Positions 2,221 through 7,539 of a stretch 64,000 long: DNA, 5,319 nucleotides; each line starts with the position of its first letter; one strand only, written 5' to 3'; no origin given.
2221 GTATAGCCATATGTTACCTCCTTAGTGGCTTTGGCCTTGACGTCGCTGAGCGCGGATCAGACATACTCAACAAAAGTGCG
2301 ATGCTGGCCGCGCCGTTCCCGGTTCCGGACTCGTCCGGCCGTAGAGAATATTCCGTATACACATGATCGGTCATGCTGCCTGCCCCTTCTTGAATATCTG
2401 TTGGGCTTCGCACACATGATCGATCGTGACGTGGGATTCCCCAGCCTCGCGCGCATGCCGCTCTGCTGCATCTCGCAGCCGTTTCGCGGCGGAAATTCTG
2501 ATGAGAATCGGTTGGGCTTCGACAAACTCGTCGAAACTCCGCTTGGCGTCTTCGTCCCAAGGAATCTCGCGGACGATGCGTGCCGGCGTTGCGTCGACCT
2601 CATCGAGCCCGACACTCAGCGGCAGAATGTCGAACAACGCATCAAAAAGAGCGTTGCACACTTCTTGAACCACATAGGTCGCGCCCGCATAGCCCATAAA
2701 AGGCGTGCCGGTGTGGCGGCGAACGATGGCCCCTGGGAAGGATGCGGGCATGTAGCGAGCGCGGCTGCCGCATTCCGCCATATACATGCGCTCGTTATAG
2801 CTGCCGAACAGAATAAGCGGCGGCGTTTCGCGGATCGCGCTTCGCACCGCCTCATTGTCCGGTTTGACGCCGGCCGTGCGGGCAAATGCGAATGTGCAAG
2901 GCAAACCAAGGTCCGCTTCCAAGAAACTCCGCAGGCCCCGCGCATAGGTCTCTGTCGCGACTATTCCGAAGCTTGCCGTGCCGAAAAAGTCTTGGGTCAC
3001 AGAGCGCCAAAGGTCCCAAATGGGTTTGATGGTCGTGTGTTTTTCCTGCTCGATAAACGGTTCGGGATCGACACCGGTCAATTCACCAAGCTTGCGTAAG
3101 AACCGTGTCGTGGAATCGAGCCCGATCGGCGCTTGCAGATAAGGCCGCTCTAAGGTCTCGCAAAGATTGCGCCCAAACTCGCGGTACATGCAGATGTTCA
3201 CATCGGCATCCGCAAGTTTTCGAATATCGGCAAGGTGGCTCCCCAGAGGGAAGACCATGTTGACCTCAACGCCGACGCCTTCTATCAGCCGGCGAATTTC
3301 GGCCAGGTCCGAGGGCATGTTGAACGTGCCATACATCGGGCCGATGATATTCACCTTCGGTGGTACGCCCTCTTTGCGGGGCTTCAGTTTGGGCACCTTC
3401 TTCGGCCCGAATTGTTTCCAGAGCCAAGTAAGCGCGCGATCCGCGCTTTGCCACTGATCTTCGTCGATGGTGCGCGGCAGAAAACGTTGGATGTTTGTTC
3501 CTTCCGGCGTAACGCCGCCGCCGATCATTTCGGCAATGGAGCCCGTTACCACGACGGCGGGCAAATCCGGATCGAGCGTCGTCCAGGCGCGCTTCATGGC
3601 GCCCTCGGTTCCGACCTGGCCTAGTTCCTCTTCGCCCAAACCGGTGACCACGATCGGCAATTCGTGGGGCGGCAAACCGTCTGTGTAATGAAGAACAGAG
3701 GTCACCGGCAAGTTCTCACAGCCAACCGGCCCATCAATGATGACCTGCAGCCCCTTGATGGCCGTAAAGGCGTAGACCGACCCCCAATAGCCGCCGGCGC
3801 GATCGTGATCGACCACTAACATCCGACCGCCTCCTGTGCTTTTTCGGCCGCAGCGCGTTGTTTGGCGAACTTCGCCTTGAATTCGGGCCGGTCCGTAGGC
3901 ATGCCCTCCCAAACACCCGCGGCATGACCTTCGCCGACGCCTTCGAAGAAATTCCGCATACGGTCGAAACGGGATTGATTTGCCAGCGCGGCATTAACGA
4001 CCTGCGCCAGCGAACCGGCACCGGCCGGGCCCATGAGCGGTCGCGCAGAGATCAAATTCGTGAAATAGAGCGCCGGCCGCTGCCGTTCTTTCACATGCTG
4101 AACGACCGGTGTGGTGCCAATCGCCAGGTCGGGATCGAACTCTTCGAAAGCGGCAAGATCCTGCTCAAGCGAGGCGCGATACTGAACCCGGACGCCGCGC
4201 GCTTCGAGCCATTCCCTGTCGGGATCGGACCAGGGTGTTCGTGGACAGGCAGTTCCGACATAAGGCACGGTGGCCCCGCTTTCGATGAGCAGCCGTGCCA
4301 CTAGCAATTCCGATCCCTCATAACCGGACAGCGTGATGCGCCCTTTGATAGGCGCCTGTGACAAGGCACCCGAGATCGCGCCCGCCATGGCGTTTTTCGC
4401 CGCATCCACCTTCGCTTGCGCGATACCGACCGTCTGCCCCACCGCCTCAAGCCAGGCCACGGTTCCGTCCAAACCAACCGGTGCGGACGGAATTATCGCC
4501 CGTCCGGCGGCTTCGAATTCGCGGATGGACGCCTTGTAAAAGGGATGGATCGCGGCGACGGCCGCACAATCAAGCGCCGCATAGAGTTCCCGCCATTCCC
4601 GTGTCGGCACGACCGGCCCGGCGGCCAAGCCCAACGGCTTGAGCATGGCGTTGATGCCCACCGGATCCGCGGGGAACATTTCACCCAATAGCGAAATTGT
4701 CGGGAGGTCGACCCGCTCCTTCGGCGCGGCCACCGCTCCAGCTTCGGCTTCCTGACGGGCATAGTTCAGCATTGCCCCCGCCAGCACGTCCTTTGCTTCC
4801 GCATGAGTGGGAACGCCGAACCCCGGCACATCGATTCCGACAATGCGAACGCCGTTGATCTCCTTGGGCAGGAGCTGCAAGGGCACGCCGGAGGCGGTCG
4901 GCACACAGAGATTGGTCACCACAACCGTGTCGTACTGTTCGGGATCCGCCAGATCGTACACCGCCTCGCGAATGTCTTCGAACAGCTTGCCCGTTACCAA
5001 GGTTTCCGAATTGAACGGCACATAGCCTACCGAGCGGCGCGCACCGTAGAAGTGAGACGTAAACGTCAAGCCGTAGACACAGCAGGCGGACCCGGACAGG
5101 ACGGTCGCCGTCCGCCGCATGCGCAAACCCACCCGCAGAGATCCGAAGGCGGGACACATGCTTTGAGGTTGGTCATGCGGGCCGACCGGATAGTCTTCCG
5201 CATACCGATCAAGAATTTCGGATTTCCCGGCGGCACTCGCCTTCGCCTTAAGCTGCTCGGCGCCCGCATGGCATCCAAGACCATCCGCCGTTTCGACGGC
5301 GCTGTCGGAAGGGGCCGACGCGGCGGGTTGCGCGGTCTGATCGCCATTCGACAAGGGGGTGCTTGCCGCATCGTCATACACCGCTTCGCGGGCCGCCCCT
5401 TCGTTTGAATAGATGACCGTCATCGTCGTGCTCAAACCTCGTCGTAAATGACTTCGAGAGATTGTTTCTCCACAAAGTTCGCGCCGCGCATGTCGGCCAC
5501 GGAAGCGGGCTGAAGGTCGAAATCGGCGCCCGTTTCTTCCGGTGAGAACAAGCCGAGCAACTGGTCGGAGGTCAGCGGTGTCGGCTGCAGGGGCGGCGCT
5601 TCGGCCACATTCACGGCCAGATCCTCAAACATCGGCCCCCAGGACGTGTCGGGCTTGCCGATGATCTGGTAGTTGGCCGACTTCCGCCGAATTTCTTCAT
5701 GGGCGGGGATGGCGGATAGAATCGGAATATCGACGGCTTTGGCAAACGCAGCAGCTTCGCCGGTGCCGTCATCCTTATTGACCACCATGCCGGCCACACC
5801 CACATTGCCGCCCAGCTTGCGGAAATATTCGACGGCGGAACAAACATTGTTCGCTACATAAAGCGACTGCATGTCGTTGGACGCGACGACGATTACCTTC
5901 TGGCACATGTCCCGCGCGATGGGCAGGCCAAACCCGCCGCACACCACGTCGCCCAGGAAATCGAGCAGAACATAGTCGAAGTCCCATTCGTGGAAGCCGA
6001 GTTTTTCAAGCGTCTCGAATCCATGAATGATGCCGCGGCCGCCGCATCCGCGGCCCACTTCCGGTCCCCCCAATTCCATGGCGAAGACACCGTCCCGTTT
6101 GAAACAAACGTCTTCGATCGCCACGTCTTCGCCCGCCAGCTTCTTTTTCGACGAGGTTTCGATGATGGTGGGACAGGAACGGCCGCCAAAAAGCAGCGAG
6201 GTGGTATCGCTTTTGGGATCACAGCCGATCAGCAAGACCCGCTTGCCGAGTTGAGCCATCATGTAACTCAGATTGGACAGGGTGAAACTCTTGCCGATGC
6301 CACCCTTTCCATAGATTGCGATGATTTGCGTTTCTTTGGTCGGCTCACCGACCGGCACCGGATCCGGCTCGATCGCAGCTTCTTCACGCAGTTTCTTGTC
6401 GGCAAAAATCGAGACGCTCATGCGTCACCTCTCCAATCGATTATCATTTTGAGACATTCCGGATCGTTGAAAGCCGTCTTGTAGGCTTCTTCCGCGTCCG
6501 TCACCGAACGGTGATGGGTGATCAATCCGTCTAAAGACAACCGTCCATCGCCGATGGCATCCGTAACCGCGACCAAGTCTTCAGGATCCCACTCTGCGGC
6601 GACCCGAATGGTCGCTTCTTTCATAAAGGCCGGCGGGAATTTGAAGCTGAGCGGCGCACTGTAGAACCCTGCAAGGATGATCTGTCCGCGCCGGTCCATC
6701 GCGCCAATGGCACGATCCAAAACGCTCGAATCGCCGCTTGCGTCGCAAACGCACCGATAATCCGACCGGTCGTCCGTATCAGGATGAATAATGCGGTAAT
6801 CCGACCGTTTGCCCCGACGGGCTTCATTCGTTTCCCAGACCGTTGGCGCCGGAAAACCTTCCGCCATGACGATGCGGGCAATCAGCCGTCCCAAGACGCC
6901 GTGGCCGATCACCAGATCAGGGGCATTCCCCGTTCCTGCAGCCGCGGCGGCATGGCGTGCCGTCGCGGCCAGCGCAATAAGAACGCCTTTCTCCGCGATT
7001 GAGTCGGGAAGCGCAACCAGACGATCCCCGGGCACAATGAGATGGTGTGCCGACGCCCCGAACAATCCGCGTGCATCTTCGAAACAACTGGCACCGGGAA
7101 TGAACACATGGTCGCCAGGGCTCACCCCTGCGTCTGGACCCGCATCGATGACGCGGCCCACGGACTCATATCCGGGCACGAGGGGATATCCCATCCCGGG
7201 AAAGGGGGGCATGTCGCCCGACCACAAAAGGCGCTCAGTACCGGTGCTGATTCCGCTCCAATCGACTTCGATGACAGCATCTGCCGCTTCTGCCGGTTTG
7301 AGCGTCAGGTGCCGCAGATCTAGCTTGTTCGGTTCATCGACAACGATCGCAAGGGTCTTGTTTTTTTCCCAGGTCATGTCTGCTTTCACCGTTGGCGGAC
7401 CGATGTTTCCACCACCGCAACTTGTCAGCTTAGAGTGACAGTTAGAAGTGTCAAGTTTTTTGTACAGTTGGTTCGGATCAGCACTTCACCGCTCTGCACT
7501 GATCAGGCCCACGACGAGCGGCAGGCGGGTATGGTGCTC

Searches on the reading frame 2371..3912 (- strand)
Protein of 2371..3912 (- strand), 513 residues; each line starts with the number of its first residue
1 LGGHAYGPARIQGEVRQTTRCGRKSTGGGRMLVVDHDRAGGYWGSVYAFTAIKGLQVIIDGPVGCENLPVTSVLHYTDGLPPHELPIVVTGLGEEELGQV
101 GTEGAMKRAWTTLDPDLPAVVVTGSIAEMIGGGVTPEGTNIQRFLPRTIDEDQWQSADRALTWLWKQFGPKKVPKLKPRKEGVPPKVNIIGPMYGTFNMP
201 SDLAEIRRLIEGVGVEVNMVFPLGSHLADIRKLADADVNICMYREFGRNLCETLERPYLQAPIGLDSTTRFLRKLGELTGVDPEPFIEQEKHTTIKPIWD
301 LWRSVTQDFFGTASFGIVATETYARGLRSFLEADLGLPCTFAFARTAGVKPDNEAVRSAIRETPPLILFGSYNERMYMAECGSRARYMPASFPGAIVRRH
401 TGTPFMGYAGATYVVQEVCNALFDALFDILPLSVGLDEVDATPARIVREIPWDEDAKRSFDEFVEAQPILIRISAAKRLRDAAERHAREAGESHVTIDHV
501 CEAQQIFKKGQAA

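Call 79: search_protein_families(library=pfam, proteins=[window:2371-3912:-], max_evalue=0.00001)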
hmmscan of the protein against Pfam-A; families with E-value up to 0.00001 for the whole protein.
window:2371-3912:- (513 aa): 2 families
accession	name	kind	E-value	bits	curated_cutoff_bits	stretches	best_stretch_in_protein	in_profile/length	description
PF00148.24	Oxidored_nitro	-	1.2e-42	146.7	28.6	1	42-422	3-398/399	Nitrogenase component 1 type Oxidoreductase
PF08369.16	PCP_red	-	1.2e-08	35.3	32.5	1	452-503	1-44/45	Proto-chlorophyllide reductase 57 kD subunit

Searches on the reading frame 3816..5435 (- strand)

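Call 79: search_protein_families(library=pfam, proteins=[window:3816-5435:-], max_evalue=0.00001)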
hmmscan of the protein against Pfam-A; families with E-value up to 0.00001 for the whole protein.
window:3816-5435:- (539 aa): 1 family
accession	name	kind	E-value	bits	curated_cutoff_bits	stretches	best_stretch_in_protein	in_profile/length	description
PF00148.24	Oxidored_nitro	-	9.9e-47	160.1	28.6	1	94-483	1-397/399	Nitrogenase component 1 type Oxidoreductase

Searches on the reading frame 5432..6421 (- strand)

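Call 79: search_protein_families(library=pfam, proteins=[window:5432-6421:-], max_evalue=0.00001)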
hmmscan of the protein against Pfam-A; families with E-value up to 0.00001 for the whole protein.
window:5432-6421:- (329 aa): 4 families
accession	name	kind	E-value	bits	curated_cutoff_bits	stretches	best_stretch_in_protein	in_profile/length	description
PF00142.24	Fer4_NifH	-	4.4e-100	335.1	25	1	32-293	1-266/271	4Fe-4S iron sulfur cluster binding proteins, NifH/frxC family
PF01656.29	CbiA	-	2.9e-13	50.3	25.4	1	33-250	1-121/125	CobQ/CobB/MinD/ParA nucleotide binding domain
PF13614.12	AAA_31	-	2.4e-09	37.8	27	1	32-77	2-48/177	AAA domain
PF10609.15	ParA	-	3e-07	30.5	27.1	1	33-269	6-242/246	NUBPL iron-transfer P-loop NTPase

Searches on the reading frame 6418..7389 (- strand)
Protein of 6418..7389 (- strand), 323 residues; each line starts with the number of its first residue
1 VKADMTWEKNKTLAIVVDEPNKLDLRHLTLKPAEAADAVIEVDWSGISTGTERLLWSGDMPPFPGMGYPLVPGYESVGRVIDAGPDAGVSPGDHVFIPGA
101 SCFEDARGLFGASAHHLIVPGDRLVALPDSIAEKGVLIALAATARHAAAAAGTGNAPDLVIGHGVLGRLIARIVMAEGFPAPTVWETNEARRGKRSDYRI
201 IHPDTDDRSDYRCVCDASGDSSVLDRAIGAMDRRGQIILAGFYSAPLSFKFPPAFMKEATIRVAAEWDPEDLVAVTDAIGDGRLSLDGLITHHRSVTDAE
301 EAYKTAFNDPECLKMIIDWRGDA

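Call 79: search_protein_families(library=pfam, proteins=[window:6418-7389:-], max_evalue=0.00001)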
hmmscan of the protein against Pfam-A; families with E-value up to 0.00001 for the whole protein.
window:6418-7389:- (323 aa): 1 family
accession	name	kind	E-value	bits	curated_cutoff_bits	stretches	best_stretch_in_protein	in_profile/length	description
PF08240.17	ADH_N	-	1.6e-08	35.2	23.5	1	36-129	3-104/104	Alcohol dehydrogenase GroES-like domain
